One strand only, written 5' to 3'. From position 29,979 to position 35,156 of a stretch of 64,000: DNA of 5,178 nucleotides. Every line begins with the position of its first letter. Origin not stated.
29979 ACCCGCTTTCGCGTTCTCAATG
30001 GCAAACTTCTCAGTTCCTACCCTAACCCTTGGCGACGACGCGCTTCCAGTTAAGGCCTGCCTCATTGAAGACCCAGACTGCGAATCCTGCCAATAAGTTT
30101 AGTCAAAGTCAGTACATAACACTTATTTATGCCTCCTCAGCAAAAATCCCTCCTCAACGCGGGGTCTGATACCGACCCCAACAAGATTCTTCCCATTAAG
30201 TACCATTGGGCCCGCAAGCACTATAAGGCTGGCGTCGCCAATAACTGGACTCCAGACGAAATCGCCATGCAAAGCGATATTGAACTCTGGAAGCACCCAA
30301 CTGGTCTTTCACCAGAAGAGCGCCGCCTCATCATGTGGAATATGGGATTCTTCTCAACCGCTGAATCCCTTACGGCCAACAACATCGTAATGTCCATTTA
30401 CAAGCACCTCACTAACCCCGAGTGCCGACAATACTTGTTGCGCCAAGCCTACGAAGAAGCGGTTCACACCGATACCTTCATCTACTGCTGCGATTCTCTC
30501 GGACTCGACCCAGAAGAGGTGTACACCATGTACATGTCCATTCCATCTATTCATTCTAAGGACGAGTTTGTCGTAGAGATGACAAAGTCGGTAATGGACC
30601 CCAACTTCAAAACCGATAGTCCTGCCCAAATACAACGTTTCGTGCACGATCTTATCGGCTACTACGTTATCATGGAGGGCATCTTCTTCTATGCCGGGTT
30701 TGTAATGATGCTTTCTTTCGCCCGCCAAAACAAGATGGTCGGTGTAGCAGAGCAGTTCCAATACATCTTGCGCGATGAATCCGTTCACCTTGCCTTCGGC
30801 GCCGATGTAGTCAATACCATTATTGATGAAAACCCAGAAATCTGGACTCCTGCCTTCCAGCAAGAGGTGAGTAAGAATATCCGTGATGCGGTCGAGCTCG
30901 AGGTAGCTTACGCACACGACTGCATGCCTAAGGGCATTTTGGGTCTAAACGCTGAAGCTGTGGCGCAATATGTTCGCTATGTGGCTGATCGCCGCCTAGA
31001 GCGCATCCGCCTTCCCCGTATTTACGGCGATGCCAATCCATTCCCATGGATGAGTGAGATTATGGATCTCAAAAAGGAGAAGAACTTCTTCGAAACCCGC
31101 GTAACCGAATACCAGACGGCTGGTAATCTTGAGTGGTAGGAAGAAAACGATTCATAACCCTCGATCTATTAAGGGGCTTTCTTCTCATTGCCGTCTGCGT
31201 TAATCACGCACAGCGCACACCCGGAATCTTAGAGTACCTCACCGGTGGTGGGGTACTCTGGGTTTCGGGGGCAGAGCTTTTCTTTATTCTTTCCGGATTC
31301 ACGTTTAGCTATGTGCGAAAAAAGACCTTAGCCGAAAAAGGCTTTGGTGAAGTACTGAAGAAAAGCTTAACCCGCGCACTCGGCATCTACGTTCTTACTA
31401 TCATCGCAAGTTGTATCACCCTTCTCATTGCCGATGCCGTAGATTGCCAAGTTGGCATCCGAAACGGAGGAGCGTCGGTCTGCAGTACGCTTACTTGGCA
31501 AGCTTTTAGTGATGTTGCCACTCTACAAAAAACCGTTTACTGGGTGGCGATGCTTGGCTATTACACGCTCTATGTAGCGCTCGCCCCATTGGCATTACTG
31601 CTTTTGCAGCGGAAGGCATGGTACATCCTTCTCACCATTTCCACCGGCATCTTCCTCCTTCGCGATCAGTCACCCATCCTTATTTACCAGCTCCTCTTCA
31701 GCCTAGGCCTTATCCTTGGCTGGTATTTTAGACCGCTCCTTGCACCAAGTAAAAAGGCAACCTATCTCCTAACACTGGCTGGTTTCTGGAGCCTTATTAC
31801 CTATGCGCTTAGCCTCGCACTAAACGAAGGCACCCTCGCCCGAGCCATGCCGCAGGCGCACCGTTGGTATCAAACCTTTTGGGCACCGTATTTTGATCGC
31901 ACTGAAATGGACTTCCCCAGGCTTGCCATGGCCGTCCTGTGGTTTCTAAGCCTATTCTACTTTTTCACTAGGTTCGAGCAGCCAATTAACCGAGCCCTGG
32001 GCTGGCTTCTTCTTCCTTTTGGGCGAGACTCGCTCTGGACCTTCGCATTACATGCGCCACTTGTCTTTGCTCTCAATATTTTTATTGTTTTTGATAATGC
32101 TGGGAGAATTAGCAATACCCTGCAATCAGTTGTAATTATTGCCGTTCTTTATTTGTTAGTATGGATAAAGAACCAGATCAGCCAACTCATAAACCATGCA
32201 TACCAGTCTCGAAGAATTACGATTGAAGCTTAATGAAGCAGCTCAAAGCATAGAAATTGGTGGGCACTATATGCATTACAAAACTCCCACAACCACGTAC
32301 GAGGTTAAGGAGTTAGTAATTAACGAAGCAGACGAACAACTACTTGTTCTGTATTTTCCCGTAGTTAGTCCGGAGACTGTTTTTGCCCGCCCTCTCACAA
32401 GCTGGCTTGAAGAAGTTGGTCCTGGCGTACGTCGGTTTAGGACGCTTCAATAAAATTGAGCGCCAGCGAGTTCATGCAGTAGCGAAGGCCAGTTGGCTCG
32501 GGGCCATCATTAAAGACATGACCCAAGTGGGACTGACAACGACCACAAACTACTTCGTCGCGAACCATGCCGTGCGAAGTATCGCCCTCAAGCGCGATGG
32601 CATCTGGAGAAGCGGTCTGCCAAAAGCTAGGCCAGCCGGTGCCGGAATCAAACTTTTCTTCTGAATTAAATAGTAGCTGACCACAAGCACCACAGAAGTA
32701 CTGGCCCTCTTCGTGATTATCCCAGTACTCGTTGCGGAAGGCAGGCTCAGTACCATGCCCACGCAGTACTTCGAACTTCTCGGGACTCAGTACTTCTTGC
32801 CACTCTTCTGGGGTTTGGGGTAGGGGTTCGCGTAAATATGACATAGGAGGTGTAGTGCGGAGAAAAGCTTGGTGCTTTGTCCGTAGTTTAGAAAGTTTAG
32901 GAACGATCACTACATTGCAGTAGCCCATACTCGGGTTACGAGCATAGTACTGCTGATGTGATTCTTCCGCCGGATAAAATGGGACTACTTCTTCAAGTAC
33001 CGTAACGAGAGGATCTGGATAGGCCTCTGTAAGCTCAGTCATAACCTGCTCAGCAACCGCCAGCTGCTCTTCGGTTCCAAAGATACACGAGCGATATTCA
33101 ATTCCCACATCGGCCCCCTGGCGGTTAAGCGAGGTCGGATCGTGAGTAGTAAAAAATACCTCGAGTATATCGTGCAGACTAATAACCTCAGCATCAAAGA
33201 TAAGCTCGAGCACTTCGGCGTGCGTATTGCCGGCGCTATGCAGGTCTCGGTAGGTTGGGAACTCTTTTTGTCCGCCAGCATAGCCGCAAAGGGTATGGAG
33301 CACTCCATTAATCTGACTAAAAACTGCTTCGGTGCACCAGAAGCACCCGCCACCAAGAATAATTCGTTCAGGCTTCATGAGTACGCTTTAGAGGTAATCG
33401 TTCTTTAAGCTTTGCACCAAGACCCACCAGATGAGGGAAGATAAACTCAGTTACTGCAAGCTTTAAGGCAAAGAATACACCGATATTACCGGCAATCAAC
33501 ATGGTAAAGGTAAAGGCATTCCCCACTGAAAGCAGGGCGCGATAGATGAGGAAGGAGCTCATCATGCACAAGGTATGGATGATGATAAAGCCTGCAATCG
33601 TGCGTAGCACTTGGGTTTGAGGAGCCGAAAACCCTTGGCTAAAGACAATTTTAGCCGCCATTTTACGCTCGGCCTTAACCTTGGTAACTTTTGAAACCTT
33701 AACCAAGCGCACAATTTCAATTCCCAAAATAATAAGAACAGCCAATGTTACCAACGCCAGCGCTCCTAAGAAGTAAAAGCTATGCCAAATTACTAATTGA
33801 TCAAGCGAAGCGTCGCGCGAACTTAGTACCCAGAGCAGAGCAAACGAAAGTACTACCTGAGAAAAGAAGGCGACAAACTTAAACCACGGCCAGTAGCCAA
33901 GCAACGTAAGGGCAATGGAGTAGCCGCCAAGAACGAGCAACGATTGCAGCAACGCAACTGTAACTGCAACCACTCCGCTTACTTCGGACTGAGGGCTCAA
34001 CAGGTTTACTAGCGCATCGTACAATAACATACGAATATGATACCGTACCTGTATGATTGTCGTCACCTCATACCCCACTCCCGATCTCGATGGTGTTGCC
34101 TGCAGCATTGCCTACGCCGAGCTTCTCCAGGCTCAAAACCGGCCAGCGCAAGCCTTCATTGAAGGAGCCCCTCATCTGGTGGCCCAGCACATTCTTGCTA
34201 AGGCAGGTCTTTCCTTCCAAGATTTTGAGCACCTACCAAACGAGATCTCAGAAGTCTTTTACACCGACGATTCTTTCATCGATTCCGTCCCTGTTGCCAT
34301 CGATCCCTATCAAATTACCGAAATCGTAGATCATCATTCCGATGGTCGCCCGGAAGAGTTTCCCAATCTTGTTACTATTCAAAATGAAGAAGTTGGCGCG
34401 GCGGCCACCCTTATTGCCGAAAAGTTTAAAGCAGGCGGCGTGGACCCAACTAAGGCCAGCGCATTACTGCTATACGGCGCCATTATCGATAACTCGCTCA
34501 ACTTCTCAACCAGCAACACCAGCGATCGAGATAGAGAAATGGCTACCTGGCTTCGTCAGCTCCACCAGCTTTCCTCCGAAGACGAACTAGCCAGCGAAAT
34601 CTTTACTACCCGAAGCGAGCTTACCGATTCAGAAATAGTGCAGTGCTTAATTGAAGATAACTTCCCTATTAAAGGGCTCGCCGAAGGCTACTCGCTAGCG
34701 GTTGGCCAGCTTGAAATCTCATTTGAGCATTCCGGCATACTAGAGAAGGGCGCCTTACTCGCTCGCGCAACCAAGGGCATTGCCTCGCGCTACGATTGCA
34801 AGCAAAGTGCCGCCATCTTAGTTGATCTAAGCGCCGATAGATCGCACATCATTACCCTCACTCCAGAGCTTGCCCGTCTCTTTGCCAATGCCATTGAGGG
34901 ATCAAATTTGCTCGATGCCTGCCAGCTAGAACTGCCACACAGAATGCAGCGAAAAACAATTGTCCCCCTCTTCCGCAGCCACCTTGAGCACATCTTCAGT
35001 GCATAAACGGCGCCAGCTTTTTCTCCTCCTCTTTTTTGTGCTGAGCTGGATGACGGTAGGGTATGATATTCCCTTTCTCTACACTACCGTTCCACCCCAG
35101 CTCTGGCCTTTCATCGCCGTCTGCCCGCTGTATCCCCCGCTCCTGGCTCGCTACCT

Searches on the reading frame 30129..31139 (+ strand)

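Call 48: search_protein_families(library=pfam, proteins=[window:30129-31139:+], max_evalue=0.0001)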
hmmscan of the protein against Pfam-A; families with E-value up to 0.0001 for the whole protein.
window:30129-31139:+ (336 aa): 1 family
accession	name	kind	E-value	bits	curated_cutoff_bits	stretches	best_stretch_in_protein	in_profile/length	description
PF00268.27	Ribonuc_red_sm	-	1.3e-85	287.6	33.6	1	18-304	2-281/281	Ribonucleotide reductase, small chain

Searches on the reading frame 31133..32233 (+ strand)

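Call 48: search_protein_families(library=pfam, proteins=[window:31133-32233:+], max_evalue=0.0001)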
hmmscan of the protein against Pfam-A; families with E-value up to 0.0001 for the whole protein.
window:31133-32233:+ (366 aa): 1 family
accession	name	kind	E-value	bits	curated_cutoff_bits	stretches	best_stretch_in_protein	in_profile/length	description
PF10129.15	OpgC_C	-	5e-29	101.8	21.4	1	7-349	2-356/358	OpgC protein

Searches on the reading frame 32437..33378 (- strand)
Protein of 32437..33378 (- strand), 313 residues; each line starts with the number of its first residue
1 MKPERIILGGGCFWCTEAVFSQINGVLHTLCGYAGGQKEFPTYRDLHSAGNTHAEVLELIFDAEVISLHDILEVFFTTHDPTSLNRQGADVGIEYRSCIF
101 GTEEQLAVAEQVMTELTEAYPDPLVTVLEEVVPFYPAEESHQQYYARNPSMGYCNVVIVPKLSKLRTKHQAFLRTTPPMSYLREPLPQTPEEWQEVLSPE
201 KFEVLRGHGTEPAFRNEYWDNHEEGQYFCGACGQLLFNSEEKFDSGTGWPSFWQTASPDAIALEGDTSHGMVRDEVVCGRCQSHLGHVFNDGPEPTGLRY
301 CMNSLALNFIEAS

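Call 48: search_protein_families(library=pfam, proteins=[window:32437-33378:-], max_evalue=0.0001)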
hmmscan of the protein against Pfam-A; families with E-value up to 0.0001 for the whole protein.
window:32437-33378:- (313 aa): 2 families
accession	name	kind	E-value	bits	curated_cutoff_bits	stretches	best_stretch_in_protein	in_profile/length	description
PF01625.27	PMSR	-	5.4e-52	176.5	23.7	1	6-155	2-153/153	Peptide methionine sulfoxide reductase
PF01641.26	SelR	-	5.9e-49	165.3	24.9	1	197-310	1-115/116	SelR domain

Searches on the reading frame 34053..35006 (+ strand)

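Call 48: search_protein_families(library=pfam, proteins=[window:34053-35006:+], max_evalue=0.0001)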
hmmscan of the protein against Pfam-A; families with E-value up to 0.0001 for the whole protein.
window:34053-35006:+ (317 aa): 1 family
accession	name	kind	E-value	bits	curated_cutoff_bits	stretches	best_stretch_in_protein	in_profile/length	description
PF01368.27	DHH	-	3.1e-08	34.4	28.1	1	2-144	2-125/125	DHH family, N-terminal domain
